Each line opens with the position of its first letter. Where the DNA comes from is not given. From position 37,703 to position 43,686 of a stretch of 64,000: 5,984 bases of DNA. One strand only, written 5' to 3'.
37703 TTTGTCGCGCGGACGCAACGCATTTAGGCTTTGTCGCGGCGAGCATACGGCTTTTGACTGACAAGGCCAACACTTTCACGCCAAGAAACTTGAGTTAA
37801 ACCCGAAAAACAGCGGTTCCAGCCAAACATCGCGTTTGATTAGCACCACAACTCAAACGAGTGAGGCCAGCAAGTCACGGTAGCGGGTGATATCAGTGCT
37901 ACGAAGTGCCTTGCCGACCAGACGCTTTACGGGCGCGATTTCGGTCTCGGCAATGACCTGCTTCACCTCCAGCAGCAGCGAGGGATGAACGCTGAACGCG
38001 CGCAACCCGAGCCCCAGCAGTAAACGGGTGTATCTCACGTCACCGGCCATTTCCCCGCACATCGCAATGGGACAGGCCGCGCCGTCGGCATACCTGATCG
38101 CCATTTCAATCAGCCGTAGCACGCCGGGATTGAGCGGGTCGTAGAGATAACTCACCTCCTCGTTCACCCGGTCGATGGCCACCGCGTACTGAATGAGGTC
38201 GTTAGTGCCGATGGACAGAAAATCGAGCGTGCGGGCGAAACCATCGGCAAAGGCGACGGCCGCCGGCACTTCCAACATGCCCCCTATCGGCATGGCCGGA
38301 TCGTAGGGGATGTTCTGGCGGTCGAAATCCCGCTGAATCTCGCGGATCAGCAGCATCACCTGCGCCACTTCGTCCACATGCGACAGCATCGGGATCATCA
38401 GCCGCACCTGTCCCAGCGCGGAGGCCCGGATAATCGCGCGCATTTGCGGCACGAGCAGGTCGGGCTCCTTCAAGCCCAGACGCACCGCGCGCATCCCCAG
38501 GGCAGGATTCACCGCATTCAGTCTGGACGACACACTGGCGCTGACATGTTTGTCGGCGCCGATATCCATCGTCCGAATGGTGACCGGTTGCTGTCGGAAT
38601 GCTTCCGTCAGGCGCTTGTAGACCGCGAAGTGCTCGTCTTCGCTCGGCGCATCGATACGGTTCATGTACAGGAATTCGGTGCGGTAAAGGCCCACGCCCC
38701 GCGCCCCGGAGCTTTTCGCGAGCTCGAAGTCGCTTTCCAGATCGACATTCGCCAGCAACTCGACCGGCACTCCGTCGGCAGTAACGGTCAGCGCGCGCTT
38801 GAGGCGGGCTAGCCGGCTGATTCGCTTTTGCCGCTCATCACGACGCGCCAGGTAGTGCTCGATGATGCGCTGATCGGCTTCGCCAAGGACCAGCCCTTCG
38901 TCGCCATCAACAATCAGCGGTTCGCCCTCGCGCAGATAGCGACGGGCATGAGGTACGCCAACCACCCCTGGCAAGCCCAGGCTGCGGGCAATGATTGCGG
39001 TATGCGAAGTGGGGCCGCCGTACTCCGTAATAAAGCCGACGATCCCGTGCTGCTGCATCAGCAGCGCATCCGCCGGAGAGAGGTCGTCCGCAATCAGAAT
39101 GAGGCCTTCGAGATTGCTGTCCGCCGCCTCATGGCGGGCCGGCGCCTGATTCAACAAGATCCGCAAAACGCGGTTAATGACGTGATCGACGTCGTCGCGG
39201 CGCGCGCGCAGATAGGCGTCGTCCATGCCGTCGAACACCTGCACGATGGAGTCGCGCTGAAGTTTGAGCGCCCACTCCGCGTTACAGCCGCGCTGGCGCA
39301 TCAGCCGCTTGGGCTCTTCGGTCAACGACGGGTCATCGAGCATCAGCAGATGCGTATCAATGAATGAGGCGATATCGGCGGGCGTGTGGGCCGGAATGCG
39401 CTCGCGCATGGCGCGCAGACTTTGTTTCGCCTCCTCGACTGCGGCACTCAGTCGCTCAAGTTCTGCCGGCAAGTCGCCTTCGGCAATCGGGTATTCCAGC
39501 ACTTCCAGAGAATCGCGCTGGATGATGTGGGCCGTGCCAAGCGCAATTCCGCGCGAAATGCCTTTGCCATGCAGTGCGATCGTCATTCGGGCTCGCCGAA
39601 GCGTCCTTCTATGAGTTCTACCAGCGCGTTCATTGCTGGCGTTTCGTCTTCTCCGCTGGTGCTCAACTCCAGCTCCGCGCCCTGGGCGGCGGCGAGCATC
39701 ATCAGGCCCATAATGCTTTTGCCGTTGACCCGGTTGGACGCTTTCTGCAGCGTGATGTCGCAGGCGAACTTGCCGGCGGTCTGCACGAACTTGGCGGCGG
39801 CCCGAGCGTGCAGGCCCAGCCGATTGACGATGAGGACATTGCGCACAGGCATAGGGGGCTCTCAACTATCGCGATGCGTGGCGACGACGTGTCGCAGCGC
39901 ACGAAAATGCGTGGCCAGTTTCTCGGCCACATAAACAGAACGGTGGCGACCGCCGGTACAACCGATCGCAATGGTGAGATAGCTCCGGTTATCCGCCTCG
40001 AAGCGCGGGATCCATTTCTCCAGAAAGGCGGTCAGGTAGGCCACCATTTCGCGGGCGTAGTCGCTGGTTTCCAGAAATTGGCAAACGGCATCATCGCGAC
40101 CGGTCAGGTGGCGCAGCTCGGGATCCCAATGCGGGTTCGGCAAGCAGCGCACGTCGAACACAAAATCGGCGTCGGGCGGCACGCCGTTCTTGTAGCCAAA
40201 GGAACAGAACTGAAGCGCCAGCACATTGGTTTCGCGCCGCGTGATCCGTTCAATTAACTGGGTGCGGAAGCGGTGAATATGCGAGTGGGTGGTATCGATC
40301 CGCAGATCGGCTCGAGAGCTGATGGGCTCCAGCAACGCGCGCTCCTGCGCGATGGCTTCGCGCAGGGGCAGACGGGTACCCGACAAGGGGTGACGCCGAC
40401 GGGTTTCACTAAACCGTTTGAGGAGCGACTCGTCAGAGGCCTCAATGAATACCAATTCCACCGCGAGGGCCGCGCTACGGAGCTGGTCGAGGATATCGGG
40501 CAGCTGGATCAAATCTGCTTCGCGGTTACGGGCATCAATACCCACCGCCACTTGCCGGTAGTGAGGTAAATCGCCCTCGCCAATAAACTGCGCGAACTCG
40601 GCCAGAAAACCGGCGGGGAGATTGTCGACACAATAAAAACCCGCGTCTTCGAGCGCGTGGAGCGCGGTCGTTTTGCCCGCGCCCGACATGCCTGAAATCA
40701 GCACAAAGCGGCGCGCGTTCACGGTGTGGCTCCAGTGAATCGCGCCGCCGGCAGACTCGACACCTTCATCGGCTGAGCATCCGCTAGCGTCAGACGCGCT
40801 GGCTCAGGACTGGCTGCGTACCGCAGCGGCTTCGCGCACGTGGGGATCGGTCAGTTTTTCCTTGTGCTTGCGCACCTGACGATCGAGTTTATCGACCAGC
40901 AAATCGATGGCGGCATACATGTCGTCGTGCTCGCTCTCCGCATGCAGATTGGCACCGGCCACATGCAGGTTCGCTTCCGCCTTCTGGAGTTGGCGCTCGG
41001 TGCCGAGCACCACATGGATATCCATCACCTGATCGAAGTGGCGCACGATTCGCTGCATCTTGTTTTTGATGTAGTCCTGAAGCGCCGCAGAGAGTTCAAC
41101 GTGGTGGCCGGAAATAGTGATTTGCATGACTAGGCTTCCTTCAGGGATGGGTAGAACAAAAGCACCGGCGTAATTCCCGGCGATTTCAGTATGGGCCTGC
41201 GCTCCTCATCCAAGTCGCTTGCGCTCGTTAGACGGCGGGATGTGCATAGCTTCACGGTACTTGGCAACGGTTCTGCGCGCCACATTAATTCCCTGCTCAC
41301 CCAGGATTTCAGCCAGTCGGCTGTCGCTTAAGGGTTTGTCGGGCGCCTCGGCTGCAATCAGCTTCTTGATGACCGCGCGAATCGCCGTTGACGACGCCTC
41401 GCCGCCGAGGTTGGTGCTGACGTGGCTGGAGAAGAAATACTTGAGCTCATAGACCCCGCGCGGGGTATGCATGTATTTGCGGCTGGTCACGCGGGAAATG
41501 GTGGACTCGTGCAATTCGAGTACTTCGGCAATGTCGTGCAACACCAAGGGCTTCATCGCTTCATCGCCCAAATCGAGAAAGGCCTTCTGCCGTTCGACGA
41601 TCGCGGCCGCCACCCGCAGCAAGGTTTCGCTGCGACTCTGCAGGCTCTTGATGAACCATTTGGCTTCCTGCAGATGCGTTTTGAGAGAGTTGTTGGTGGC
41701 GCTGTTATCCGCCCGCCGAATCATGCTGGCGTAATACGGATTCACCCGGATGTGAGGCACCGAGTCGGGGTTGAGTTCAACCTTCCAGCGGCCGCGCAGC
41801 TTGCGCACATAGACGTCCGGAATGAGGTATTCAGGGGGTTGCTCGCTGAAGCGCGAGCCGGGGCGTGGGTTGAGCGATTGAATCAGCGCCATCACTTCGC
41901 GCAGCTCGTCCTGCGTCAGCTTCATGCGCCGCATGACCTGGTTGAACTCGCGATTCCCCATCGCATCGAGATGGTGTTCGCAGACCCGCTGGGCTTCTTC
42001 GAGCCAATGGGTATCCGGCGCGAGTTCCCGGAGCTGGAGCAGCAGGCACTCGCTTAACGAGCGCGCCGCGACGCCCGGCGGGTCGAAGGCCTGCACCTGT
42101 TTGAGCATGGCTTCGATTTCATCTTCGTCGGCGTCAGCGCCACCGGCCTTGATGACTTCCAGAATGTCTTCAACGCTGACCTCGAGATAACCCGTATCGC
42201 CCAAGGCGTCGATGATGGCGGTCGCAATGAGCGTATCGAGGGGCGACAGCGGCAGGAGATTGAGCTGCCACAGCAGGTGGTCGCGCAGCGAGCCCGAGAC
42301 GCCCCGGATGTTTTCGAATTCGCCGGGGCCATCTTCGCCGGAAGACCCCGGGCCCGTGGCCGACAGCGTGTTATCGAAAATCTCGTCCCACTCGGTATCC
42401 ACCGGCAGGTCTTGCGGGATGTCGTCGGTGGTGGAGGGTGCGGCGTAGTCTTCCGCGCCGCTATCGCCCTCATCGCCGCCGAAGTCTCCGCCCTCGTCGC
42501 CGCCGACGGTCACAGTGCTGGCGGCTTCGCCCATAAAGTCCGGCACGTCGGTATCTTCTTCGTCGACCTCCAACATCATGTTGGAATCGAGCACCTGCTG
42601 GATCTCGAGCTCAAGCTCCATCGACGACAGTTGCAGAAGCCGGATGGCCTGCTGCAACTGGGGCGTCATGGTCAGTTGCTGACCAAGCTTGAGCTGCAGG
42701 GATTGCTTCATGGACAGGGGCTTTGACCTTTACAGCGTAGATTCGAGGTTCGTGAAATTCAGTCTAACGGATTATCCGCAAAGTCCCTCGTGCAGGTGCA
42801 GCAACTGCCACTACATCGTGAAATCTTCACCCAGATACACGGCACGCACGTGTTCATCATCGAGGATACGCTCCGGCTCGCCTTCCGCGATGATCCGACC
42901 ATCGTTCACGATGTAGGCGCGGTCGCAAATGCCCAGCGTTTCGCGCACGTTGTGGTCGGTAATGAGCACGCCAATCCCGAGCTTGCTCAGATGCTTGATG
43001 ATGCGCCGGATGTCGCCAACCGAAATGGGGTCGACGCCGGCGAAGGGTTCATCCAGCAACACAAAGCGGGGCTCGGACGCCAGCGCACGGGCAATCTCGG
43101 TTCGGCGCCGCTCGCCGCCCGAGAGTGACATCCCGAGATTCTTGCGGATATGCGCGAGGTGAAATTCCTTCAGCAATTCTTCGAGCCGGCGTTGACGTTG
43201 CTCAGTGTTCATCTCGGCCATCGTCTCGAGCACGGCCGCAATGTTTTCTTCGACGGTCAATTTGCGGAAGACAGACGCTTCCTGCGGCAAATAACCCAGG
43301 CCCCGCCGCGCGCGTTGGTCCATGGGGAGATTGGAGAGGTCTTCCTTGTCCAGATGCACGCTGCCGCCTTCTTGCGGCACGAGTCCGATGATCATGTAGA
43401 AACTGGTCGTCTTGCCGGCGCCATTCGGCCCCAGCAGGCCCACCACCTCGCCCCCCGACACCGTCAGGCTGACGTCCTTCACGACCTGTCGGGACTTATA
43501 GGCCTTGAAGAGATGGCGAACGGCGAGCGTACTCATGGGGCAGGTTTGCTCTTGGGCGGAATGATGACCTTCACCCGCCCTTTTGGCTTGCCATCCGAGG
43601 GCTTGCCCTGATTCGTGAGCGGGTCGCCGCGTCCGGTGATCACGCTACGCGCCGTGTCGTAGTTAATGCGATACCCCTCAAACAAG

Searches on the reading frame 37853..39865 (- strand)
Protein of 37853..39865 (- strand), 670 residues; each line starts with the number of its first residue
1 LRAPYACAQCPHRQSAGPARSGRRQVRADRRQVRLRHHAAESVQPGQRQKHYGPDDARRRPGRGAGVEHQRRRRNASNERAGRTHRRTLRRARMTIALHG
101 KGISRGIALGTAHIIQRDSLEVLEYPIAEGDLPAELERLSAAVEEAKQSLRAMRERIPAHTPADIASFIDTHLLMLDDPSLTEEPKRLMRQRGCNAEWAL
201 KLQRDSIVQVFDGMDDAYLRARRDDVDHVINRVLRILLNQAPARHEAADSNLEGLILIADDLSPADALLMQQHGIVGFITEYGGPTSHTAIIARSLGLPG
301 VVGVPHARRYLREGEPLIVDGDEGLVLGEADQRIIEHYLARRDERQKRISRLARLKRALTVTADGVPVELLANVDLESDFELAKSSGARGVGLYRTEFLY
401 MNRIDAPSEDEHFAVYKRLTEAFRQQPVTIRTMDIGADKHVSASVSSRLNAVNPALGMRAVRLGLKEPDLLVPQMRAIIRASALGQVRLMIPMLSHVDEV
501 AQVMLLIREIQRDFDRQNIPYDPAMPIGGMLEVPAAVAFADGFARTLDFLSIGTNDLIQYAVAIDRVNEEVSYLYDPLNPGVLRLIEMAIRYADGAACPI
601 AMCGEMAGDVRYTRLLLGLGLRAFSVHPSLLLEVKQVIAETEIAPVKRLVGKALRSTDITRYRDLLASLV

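Call 75: search_protein_families(library=pfam, proteins=[window:37853-39865:-], max_evalue=0.00001)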
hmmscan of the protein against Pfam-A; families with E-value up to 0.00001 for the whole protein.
window:37853-39865:- (670 aa): 3 families
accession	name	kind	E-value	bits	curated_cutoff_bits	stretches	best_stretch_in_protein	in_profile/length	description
PF02896.24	PEP-utilizers_C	-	4.7e-97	325.1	22.8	1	352-642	4-292/293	PEP-utilising enzyme, PEP-binding domain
PF05524.18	PEP-utilisers_N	-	1.2e-31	109.8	24.4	1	99-222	1-121/121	PEP-utilising enzyme, N-terminal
PF00391.29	PEP-utilizers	-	7.5e-23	80.4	23.1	1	253-324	3-72/72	PEP-utilising enzyme, mobile domain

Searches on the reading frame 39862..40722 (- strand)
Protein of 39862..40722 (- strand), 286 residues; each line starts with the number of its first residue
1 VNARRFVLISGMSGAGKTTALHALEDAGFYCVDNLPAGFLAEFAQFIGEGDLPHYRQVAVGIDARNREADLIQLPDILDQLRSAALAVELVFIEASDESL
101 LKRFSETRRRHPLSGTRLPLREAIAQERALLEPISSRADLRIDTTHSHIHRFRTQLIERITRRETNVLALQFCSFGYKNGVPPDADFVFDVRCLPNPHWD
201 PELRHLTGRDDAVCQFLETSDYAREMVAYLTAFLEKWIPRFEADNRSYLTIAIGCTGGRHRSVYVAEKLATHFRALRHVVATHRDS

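Call 75: search_protein_families(library=pfam, proteins=[window:39862-40722:-], max_evalue=0.00001)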
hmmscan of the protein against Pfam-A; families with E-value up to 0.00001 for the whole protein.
window:39862-40722:- (286 aa): 2 families
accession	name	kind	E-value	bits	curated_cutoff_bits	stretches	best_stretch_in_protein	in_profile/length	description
PF22740.1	PapZ_C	-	1.1e-45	155.1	27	1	169-285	2-119/121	RapZ C-terminal domain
PF03668.21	RapZ-like_N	-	5.7e-43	146.8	25.4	1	6-160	3-154/158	RapZ-like N-terminal domain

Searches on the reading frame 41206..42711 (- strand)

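Call 75: search_protein_families(library=pfam, proteins=[window:41206-42711:-], max_evalue=0.00001)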
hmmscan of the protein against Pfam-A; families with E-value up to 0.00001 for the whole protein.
window:41206-42711:- (501 aa): 3 families
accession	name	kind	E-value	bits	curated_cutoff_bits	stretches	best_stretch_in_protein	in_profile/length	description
PF04552.19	Sigma54_DBD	-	3.1e-68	229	22.8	1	342-499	3-160/160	Sigma-54, DNA binding domain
PF04963.19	Sigma54_CBD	-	2e-61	207.4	22.9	1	132-327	2-185/185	Sigma-54 factor, core binding domain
PF00309.25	Sigma54_AID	-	6.3e-15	55.2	23.8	1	4-49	1-46/46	Sigma-54 factor, Activator interacting domain (AID)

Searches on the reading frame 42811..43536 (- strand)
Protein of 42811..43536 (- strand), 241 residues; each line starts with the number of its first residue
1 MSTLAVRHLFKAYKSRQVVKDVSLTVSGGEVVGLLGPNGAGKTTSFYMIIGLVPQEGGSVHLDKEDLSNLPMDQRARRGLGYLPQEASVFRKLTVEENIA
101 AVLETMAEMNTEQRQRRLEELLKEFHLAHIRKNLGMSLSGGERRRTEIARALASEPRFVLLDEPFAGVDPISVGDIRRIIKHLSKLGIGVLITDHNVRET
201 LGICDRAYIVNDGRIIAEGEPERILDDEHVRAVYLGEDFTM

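Call 75: search_protein_families(library=pfam, proteins=[window:42811-43536:-], max_evalue=0.00001)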
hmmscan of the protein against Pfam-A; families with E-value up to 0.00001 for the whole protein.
window:42811-43536:- (241 aa): 2 families
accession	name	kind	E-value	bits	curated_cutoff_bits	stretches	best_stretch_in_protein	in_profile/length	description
PF00005.33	ABC_tran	-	1.2e-35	123.5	25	1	19-166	1-137/137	ABC transporter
PF12399.14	BCA_ABC_TP_C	-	5.8e-09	35.8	25.5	1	214-239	1-26/27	Branched-chain amino acid ATP-binding cassette transporter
